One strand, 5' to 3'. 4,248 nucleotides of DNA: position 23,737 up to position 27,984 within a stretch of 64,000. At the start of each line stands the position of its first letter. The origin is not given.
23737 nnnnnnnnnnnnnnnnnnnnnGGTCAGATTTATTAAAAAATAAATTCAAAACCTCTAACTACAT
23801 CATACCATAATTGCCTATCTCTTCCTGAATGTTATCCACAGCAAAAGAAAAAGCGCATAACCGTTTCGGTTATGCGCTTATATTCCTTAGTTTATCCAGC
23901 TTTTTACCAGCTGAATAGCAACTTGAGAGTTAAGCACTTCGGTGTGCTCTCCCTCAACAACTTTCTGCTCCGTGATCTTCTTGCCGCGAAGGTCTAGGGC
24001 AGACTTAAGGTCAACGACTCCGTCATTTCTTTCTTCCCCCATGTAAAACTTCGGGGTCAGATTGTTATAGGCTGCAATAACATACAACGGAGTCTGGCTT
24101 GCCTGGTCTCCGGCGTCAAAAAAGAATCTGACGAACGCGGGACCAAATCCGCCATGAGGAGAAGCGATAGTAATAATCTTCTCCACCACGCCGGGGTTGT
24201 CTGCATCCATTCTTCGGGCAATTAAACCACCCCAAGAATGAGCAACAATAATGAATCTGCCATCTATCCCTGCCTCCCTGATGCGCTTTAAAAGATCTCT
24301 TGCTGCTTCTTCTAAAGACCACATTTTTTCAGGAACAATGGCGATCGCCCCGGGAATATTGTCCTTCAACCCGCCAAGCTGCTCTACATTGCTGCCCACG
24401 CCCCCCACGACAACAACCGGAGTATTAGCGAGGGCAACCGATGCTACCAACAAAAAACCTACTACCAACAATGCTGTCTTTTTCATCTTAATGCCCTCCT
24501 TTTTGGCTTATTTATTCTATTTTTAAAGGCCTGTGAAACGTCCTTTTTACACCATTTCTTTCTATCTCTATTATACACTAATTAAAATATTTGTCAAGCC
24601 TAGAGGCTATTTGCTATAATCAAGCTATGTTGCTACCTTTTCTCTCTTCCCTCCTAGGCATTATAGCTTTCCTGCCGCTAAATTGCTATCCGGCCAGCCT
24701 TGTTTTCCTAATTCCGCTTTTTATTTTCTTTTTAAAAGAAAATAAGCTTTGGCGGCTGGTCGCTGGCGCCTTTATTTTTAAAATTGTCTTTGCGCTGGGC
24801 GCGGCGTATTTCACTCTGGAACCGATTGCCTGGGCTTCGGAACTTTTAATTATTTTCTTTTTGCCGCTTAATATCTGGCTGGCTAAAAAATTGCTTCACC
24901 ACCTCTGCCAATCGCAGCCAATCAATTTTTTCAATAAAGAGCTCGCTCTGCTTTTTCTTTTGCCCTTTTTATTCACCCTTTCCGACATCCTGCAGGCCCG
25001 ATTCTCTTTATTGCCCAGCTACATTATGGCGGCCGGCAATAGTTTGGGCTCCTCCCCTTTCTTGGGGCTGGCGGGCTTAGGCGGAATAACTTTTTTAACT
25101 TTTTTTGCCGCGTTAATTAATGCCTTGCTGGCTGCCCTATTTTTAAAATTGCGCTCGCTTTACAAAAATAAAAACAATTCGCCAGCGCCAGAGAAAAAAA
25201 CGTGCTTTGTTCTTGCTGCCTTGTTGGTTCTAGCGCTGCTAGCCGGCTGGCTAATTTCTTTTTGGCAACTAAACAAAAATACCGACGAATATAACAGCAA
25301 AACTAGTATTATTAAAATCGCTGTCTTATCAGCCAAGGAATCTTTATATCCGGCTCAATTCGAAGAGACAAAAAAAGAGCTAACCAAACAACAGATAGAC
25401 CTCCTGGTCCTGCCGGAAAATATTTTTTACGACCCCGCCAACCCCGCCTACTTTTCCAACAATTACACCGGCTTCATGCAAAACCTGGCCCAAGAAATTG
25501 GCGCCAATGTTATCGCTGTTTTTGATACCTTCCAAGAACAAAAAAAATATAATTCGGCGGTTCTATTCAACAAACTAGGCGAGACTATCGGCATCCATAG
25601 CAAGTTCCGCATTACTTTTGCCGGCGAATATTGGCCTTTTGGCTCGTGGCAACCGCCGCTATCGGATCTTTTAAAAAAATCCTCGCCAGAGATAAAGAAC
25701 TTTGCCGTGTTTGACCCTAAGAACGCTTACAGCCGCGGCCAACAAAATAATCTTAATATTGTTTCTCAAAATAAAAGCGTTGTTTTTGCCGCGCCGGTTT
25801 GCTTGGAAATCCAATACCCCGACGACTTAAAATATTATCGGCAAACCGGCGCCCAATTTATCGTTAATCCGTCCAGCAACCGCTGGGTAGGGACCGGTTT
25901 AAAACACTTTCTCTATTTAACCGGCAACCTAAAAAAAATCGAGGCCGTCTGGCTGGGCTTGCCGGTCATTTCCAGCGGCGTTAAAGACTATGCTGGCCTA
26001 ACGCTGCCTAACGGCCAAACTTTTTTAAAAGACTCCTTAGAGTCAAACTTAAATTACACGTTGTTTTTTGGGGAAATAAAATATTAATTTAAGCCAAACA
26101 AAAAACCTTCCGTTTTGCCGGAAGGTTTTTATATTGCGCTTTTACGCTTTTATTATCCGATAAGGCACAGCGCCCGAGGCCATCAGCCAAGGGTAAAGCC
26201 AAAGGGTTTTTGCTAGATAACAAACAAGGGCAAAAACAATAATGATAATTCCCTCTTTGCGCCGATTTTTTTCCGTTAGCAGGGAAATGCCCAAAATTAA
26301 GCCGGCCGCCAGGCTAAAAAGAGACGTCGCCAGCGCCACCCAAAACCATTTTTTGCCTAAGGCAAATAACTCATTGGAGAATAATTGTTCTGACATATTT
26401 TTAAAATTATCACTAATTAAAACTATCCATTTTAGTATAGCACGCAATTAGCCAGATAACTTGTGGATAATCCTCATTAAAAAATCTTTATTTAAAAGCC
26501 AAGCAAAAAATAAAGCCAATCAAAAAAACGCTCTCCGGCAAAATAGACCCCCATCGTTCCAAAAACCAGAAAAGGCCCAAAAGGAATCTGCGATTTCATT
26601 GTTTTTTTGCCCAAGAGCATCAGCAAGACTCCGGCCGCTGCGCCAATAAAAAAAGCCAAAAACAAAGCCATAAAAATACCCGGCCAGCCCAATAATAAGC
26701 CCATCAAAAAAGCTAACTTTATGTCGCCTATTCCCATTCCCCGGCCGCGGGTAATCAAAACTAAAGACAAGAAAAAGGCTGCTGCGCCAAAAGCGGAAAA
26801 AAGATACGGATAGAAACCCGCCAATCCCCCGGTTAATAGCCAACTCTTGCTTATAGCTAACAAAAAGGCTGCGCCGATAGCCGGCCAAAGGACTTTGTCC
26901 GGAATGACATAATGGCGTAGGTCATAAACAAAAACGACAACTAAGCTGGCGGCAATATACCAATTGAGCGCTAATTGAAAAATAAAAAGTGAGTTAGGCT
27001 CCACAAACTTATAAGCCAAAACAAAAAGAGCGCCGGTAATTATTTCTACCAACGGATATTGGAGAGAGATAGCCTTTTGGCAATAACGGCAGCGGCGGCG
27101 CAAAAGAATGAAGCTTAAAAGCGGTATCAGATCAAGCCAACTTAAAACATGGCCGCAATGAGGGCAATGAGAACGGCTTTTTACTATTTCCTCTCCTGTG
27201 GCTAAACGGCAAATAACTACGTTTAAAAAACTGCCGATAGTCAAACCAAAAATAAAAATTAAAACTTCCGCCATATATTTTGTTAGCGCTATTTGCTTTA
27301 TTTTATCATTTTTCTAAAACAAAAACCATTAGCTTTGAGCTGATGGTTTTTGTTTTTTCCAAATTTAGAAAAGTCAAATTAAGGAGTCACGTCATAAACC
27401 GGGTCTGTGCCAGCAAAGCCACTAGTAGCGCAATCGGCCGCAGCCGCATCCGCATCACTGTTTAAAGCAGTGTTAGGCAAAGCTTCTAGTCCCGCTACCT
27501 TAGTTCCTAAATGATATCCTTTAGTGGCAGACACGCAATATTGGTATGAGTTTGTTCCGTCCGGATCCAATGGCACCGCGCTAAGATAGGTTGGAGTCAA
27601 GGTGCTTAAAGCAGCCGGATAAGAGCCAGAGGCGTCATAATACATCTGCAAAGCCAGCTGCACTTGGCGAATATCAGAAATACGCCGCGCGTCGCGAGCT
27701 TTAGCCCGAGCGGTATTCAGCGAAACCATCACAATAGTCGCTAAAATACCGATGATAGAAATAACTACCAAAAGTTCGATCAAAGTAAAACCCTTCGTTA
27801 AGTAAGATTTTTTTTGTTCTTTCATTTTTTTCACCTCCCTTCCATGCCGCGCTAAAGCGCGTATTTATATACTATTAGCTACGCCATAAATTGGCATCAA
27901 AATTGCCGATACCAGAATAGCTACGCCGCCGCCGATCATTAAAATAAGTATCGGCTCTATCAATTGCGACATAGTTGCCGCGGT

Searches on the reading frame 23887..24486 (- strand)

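Call 39: search_protein_families(library=pfam, proteins=[window:23887-24486:-], max_evalue=0.001)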
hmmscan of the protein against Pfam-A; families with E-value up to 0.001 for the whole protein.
window:23887-24486:- (199 aa): 4 families
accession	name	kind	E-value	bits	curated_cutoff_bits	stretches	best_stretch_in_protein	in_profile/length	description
PF00561.26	Abhydrolase_1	-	3.2e-08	34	25.8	1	58-134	52-129/245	alpha/beta hydrolase fold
PF12697.13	Abhydrolase_6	-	3.8e-06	28.2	26.3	1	61-149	54-132/217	Alpha/beta hydrolase family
PF07819.20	PGAP1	-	2.6e-05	24.5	24.3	1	77-112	92-130/233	PGAP1-like alpha/beta domain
PF02089.21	Palm_thioest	-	0.00063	20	26.8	0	64-115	60-114/254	Palmitoyl protein thioesterase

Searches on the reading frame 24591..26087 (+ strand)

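Call 69: search_protein_families(library=pfam, proteins=[window:24591-26087:+], max_evalue=0.001)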
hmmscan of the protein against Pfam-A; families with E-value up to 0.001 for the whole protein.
window:24591-26087:+ (498 aa): 2 families
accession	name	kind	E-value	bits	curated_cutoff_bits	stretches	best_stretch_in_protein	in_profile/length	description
PF00795.27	CN_hydrolase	-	2e-11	44.1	23.2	1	262-436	26-183/256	Carbon-nitrogen hydrolase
PF20154.4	LNT_N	-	5.1e-09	36.9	27.1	1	19-179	1-159/159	Apolipoprotein N-acyltransferase N-terminal domain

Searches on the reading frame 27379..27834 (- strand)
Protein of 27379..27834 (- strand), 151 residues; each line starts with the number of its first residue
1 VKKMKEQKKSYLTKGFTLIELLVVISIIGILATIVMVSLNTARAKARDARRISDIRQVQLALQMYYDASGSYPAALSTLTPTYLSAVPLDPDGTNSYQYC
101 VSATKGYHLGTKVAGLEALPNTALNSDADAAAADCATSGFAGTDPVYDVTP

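Call 69: search_protein_families(library=pfam, proteins=[window:27379-27834:-], max_evalue=0.001)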
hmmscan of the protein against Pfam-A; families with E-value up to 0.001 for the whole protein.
window:27379-27834:- (151 aa): 1 family
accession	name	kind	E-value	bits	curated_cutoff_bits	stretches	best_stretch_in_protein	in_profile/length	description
PF07963.17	N_methyl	-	3.1e-07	30.1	21.2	1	14-36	5-27/27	Prokaryotic N-terminal methylation motif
